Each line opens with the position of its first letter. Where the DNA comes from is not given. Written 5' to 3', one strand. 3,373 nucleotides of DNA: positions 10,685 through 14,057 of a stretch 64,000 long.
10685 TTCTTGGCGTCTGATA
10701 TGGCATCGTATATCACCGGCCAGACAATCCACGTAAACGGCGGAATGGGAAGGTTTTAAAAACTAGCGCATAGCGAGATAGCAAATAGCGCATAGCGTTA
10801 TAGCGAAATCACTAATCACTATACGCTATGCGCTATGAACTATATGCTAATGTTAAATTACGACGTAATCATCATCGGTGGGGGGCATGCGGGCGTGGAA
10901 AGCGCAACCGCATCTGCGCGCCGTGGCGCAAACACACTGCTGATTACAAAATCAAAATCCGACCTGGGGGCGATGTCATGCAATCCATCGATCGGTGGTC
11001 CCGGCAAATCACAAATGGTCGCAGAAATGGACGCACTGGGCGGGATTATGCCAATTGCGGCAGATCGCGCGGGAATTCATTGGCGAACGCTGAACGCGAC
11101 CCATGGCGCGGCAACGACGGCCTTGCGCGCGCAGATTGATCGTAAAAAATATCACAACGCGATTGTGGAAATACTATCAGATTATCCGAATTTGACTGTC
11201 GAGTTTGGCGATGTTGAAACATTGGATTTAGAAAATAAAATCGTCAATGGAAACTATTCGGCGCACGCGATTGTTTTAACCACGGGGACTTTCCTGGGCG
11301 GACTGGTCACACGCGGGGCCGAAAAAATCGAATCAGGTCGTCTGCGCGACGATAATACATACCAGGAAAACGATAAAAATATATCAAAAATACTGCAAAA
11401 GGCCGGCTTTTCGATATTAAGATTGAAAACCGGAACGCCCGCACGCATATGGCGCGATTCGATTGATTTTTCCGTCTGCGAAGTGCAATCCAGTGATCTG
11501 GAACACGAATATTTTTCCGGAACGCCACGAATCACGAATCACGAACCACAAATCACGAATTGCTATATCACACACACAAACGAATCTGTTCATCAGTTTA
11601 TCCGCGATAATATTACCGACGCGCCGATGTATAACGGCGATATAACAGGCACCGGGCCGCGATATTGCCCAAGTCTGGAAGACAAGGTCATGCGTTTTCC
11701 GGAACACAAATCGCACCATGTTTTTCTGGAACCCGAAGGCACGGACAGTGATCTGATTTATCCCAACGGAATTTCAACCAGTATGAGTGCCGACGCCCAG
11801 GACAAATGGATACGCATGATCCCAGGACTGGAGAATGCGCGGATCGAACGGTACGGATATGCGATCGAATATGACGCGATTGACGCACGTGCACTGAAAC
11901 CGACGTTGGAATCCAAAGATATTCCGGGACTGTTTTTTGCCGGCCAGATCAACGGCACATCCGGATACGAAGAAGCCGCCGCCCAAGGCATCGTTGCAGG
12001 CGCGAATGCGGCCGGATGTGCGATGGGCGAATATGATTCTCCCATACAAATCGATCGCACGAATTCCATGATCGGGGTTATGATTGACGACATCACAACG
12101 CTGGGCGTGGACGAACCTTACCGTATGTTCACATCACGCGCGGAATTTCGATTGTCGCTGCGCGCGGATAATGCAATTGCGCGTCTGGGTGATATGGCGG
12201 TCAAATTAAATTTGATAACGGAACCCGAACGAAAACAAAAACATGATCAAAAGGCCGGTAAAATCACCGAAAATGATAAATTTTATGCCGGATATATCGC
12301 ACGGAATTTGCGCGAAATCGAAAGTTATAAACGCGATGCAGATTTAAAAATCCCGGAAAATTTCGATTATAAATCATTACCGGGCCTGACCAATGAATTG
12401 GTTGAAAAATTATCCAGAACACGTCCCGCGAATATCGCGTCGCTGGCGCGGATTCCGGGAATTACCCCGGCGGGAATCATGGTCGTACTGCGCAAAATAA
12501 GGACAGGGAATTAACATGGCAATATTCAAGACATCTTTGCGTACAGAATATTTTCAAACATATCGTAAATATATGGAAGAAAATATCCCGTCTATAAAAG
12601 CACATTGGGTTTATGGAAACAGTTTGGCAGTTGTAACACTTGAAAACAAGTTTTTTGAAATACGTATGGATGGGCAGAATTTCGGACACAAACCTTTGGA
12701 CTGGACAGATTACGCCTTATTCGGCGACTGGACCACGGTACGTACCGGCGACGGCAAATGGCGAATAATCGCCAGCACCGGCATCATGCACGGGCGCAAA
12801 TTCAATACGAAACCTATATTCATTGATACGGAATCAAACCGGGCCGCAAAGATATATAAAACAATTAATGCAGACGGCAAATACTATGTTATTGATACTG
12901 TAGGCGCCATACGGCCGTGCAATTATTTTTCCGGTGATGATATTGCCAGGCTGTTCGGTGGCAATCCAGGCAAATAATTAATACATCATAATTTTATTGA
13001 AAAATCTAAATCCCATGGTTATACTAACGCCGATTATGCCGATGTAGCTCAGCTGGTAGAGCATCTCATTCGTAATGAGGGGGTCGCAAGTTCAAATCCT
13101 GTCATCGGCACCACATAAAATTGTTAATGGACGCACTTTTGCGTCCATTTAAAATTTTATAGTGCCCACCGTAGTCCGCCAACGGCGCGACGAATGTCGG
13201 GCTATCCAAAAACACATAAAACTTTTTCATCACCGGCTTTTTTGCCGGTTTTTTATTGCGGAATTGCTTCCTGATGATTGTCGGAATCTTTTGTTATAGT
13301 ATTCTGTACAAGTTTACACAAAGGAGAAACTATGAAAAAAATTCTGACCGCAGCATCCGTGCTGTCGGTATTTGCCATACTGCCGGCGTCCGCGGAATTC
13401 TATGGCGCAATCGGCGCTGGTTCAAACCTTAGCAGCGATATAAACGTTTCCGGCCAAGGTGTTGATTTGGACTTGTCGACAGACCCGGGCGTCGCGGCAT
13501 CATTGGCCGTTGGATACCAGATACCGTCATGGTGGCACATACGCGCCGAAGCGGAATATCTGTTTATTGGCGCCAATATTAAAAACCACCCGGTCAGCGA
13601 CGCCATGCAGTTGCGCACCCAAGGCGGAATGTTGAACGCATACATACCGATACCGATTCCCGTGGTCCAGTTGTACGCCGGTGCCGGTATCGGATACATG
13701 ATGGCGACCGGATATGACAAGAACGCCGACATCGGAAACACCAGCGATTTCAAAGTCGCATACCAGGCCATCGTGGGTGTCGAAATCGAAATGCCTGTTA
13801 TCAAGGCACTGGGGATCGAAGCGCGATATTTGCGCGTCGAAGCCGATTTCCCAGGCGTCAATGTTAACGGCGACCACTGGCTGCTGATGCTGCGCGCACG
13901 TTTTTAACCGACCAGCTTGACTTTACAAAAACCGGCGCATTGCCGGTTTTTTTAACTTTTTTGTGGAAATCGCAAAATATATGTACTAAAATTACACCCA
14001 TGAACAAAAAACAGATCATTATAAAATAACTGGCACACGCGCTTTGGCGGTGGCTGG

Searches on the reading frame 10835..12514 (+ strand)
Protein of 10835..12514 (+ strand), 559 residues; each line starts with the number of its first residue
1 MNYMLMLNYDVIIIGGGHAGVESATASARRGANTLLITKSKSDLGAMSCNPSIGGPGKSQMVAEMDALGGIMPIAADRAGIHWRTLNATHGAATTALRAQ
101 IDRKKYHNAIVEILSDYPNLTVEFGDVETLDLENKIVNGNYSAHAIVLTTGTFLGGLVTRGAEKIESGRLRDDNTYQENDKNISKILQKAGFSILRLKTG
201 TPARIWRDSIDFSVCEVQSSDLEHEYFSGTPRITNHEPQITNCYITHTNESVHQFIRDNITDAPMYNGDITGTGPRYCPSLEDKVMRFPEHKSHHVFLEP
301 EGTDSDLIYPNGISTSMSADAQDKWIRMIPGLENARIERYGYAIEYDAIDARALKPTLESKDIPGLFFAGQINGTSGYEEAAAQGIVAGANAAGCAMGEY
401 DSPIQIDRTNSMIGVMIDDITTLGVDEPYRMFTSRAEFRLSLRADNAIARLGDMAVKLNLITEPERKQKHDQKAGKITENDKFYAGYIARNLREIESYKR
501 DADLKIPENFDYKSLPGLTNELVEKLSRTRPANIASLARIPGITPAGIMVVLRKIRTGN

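Call 40: search_protein_families(library=pfam, proteins=[window:10835-12514:+])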
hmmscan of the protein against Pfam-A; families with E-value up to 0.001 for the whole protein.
window:10835-12514:+ (559 aa): 6 families
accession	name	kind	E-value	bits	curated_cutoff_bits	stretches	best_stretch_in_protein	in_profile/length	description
PF01134.28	GIDA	-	1.4e-142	475.9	22.1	1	10-398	1-389/391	Glucose inhibited division protein A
PF13932.14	SAM_GIDA_C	-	3.4e-20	72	27.1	1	497-552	2-57/57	tRNA modifying enzyme MnmG/GidA C-terminal helical bundle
PF07992.20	Pyr_redox_2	-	1.1e-06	28.7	26.1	1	9-153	1-110/291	Pyridine nucleotide-disulphide oxidoreductase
PF12831.13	FAD_oxidored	-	3.4e-06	27.1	27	1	10-42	1-33/416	FAD dependent oxidoreductase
PF03486.20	HI0933_like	-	1.4e-05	25.1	50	0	10-42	2-34/244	HI0933-like protein Rossmann domain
PF00890.30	FAD_binding_2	-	8.7e-05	22.3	20.4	1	10-42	1-33/414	FAD binding domain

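Call 41: search_solved_structures(query=window:10835-12514:+, show_alignments=1, max_evalue=1e-50)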
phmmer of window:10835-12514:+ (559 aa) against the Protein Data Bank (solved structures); distinct sequences matched with E-value up to 1e-50: 7.
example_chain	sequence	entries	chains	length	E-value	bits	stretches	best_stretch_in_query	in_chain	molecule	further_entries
3cp2_A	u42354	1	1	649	1.3e-151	509.1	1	9-477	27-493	tRNA uridine 5-carboxymethylaminomethyl modification enzyme gidA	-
3ces_A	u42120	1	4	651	1.3e-151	509.1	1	9-477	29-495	tRNA uridine 5-carboxymethylaminomethyl modification enzyme gidA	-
9hip_C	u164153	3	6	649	1.4e-151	509.1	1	9-477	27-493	tRNA uridine 5-carboxymethylaminomethyl modification enzyme MnmG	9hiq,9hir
8zu0_A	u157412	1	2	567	4.1e-137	461.3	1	9-477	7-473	tRNA uridine 5-carboxymethylaminomethyl modification enzyme MnmG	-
3g05_A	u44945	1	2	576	4.5e-136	457.8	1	9-477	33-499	tRNA uridine 5-carboxymethylaminomethyl modification enzyme mnmG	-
2zxh_A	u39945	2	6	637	6.5e-136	457.3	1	8-469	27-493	tRNA uridine 5-carboxymethylaminomethyl modification enzyme mnmG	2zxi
3cp8_A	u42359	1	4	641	1.1e-122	413.6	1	9-465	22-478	tRNA uridine 5-carboxymethylaminomethyl modification enzyme gidA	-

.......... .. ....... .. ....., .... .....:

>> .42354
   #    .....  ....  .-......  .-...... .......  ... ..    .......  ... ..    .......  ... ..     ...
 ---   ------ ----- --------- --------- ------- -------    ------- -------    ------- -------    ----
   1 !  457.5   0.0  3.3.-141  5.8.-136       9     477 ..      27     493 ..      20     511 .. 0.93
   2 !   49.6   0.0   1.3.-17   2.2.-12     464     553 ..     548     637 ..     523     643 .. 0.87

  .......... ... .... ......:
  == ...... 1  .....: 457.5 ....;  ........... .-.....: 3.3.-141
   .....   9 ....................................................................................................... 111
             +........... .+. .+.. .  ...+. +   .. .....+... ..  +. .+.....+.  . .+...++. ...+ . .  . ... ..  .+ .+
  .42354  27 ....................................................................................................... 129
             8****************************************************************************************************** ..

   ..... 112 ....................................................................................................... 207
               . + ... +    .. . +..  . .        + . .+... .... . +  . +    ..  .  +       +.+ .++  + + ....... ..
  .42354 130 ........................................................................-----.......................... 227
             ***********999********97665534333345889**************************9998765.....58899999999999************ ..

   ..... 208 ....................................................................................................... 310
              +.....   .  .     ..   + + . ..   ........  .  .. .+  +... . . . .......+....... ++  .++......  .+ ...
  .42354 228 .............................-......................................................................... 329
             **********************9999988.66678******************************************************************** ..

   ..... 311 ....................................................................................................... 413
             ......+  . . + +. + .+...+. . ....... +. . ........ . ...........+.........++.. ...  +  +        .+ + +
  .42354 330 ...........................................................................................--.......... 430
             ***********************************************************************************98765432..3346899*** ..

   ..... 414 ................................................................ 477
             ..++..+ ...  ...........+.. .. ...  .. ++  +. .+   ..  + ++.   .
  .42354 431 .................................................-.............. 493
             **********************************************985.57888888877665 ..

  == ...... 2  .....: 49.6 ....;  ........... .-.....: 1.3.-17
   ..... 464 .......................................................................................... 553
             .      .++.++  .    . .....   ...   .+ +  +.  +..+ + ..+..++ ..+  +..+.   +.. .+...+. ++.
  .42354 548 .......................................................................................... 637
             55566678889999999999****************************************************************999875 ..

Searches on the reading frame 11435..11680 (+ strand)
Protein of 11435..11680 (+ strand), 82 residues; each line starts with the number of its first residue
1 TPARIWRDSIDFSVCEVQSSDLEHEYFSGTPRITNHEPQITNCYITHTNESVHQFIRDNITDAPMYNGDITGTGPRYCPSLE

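Call 47: search_solved_structures(query=window:11435-11680:+, show_alignments=5, max_evalue=0.001)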
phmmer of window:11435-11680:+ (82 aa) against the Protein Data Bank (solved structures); distinct sequences matched with E-value up to 0.001: 7.
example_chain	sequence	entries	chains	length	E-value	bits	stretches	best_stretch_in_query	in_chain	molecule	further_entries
8zu0_A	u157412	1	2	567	1.7e-17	66.8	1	1-82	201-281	tRNA uridine 5-carboxymethylaminomethyl modification enzyme MnmG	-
3g05_A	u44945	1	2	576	1.7e-17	66.8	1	1-82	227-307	tRNA uridine 5-carboxymethylaminomethyl modification enzyme mnmG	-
3cp2_A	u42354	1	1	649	1.9e-17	66.6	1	1-82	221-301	tRNA uridine 5-carboxymethylaminomethyl modification enzyme gidA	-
9hip_C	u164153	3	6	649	1.9e-17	66.6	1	1-82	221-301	tRNA uridine 5-carboxymethylaminomethyl modification enzyme MnmG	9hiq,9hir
3ces_A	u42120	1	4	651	1.9e-17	66.6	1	1-82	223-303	tRNA uridine 5-carboxymethylaminomethyl modification enzyme gidA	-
3cp8_A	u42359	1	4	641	5.1e-12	49.3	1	1-82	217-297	tRNA uridine 5-carboxymethylaminomethyl modification enzyme gidA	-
2zxh_A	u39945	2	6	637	4.3e-11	46.4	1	1-82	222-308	tRNA uridine 5-carboxymethylaminomethyl modification enzyme mnmG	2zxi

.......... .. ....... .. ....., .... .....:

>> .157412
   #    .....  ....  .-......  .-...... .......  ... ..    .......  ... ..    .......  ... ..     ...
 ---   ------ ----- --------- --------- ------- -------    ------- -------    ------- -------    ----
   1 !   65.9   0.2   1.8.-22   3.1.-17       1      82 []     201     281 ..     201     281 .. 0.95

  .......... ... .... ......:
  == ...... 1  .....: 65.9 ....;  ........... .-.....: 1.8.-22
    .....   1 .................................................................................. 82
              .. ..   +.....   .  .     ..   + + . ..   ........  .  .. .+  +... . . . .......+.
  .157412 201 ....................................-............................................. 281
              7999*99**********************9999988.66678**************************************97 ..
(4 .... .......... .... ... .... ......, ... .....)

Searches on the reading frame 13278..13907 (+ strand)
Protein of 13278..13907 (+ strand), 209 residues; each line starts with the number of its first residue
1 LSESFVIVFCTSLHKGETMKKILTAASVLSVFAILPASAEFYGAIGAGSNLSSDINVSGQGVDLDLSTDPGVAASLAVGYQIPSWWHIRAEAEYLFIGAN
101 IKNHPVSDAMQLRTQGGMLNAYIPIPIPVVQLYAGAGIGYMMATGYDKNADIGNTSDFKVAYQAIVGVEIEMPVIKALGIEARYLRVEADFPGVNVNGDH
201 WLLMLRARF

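Call 55: search_protein_families(library=pfam, proteins=[window:13278-13907:+])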
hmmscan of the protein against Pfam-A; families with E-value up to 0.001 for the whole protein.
window:13278-13907:+ (209 aa): 2 families
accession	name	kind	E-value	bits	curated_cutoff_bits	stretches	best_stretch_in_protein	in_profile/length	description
PF13505.12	OMP_b-brl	-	5.7e-14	53.1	28.7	1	25-209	2-175/175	Outer membrane protein beta-barrel domain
PF01389.23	OmpA_membrane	-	5.9e-07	29.8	21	1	37-184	2-146/180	OmpA-like transmembrane domain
